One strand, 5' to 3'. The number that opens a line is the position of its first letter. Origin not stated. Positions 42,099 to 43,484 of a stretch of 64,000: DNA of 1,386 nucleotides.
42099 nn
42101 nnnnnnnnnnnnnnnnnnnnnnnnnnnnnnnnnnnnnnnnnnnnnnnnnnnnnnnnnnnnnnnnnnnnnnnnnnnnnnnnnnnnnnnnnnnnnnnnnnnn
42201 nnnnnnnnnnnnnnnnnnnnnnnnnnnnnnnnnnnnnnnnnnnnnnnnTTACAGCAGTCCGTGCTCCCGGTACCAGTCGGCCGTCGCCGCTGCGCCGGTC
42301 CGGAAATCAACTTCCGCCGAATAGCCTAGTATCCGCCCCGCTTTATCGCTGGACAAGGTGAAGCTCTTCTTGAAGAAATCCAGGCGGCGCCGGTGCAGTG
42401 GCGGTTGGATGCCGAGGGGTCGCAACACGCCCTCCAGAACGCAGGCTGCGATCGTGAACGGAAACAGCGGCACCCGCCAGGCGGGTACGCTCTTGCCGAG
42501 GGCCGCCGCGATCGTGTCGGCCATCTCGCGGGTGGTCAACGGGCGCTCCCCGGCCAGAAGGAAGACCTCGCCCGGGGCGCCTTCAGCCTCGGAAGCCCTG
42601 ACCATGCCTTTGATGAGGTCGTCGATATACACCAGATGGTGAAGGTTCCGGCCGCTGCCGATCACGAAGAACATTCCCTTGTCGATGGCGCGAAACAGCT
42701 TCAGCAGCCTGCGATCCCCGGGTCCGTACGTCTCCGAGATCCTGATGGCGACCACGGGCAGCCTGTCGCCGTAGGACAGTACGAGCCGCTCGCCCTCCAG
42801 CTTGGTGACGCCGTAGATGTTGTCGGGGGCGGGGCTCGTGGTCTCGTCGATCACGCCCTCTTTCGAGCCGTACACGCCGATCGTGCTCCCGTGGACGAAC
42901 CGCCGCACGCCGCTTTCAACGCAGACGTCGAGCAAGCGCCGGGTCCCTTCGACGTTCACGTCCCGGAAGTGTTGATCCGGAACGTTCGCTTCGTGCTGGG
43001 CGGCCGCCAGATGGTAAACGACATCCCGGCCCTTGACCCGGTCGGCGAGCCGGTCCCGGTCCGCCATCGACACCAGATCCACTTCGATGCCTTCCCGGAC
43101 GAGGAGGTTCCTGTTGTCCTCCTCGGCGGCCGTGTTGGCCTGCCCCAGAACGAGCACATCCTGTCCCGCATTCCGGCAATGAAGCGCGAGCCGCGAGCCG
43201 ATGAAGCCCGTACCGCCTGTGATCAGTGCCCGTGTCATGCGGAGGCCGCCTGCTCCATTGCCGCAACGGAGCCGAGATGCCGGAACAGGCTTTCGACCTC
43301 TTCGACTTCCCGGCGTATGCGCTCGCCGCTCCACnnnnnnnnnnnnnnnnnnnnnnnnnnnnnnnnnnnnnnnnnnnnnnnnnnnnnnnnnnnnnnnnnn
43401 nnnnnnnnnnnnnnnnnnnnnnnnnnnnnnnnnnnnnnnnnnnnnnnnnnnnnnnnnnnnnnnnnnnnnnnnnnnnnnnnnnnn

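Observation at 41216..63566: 16-gene single-strand envelope-glycan cluster built around a lipid-linked pentose (DPA-like) donor pathway, without recognisable Wzx/Wzy/Wzm-Wzt or initiating transferase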

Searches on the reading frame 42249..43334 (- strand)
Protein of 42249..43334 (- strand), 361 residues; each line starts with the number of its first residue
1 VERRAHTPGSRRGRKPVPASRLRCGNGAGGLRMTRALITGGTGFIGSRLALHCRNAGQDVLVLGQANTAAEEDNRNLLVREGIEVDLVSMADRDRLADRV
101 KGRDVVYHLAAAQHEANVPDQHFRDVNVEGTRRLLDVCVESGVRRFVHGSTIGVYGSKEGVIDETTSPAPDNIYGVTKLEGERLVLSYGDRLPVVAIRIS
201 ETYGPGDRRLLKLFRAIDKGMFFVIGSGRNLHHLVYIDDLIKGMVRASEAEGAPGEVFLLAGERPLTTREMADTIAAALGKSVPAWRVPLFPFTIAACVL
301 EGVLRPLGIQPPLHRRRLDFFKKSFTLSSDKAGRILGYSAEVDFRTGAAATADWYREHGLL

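Call 4: search_protein_families(library=pfam, proteins=[window:42249-43334:-], max_evalue=0.01)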
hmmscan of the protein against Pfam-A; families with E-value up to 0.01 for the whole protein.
window:42249-43334:- (361 aa): 9 families
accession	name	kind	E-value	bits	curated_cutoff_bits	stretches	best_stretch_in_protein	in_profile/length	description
PF01370.27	Epimerase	-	4e-41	141.4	20.9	1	36-260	1-239/240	NAD dependent epimerase/dehydratase family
PF01073.25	3Beta_HSD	-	2.3e-27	96.2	22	1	37-285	1-274/280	3-beta hydroxysteroid dehydrogenase/isomerase family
PF16363.11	GDP_Man_Dehyd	-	1.3e-26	94.3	27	1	37-283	1-270/332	GDP-mannose 4,6 dehydratase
PF04321.23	RmlD_sub_bind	-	7e-17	61.9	27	1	35-215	2-164/287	RmlD substrate binding domain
PF07993.18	NAD_binding_4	-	4e-13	49.6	20.1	1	91-202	80-207/258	Male sterility protein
PF02719.21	Polysacc_synt_2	-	2.6e-11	43.7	20.2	1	37-190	2-154/293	Polysaccharide biosynthesis protein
PF13460.12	NAD_binding_10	-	6.5e-10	39.6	27.2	1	40-174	1-121/184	NAD(P)H-binding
PF05368.20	NmrA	-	1.4e-05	25.3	27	1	37-150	6-106/298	NmrA-like family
PF08659.16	KR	-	0.0081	16.5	22.6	0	36-119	3-92/180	KR domain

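Call 6: search_protein_families(library=ncbifam, proteins=[window:42249-43334:-], max_evalue=0.01)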
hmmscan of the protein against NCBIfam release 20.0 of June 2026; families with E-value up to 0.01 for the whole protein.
window:42249-43334:- (361 aa): 31 families (the best 25 are shown)
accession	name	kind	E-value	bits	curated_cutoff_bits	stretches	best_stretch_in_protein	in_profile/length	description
TIGR03466.1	HpnA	hypoth_equivalog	1.6e-37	129.1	367.65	1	35-360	2-326/327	hopanoid-associated sugar epimerase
NF042422.1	oxyalk_red_OleD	equivalog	1e-27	97.4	580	1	35-354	2-327/329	2-alkyl-3-oxoalkanoate reductase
TIGR01181.1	dTDP_gluc_dehyt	equivalog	8.5e-26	90.8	365.1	1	36-358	2-314/321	dTDP-glucose 4,6-dehydratase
TIGR04180.1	EDH_00030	hypoth_equivalog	1.4e-24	86.7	475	1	37-283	2-260/297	NAD-dependent 4,6-dehydratase LegB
NF042423.1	oxyalk_red_Shew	equivalog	2.3e-23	82.8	580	1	32-347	7-327/331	2-alkyl-3-oxoalkanoate reductase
TIGR02197.1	heptose_epim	equivalog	7.1e-19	68.1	274.6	1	37-207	2-175/316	ADP-glyceromanno-heptose 6-epimerase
TIGR01179.1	galE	equivalog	3.3e-18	65.6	262.3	1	36-198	2-172/332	UDP-glucose 4-epimerase GalE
TIGR01777.1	yfcH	hypoth_equivalog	9e-17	61.6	207.35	1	37-290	2-251/292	TIGR01777 family oxidoreductase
NF052578.1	StrlDmthSdmBMthl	equivalog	3.2e-15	56.7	600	1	36-293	3-259/328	sterol demethylase protein SdmB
NF043036.1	ErythonDh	equivalog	3.9e-15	55.9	325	1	36-190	3-165/321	D-erythronate dehydrogenase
NF050030.1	thlkprotThyD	equivalog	6.3e-15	55.1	400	1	37-297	4-265/305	thylakoid membrane protein ThyD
NF007582.0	PRK10217.1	equivalog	3.3e-13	49.5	698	1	33-284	1-275/355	dTDP-glucose 4,6-dehydratase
TIGR01214.1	rmlD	equivalog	3.3e-13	49.4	224.05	1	36-206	2-154/285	dTDP-4-dehydrorhamnose reductase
TIGR01746.1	Thioester-redct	subfamily_domain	2.5e-12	46.7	213.35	1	101-204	87-197/371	thioester reductase domain-containing protein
NF058621.1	DiazavRedAvaA7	equivalog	5.7e-11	42.6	400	1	35-284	2-253/304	3-diazoavenalumate denitrifying reductase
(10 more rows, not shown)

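Call 53: search_solved_structures(query=window:42249-43238:-, max_evalue=0.00001)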
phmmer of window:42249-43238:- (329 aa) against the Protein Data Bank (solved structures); distinct sequences matched with E-value up to 0.00001: 97 (the best 60 are shown).
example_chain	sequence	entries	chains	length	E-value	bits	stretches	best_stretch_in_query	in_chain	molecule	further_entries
3wj7_A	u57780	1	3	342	1.1e-29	106.8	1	4-328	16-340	Putative oxidoreductase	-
6kv9_A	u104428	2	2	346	7.3e-27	97.5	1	4-221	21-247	MoeE5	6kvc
8shh_A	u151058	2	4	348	2.3e-25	92.6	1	3-253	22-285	dTDP-glucose 4,6-dehydratase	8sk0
1r6d_A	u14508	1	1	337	6.2e-25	91.2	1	3-249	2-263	TDP-glucose-4,6-dehydratase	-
1r66_A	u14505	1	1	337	7.8e-25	90.9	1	3-249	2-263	TDP-glucose-4,6-dehydratase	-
6zl6_A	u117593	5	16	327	6.6e-24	87.8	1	3-251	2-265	Epimerase domain-containing protein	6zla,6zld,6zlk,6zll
6zlj_A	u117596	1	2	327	2.4e-23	86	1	3-251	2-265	Epimerase domain-containing protein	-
8vr2_A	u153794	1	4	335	6.8e-23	84.5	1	4-248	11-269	NAD-dependent epimerase/dehydratase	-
6pmh_A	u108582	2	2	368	1.2e-19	73.8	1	4-239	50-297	UDP-glucose 4-epimerase related protein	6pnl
7ys8_A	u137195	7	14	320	6.1e-18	68.2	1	3-282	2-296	UDP-glucose 4-epimerase | UDP-glucose 4-epimerase along with EC 5.1.3.2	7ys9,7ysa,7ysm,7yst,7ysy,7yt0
4lw8_A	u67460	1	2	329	5.5e-17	65.1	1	3-245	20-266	Putative epimerase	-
6wjb_A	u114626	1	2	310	1.9e-16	63.3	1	3-222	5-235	NAD-dependent epimerase/dehydratase family protein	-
6wj9_A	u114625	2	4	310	9.4e-16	61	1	3-222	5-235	NAD-dependent epimerase/dehydratase family protein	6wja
4zrm_A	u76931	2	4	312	1.4e-15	60.5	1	4-246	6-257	UDP-glucose 4-epimerase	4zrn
8rdg_A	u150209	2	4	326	5.9e-15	58.4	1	3-246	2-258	SDR family NAD(P)-dependent oxidoreductase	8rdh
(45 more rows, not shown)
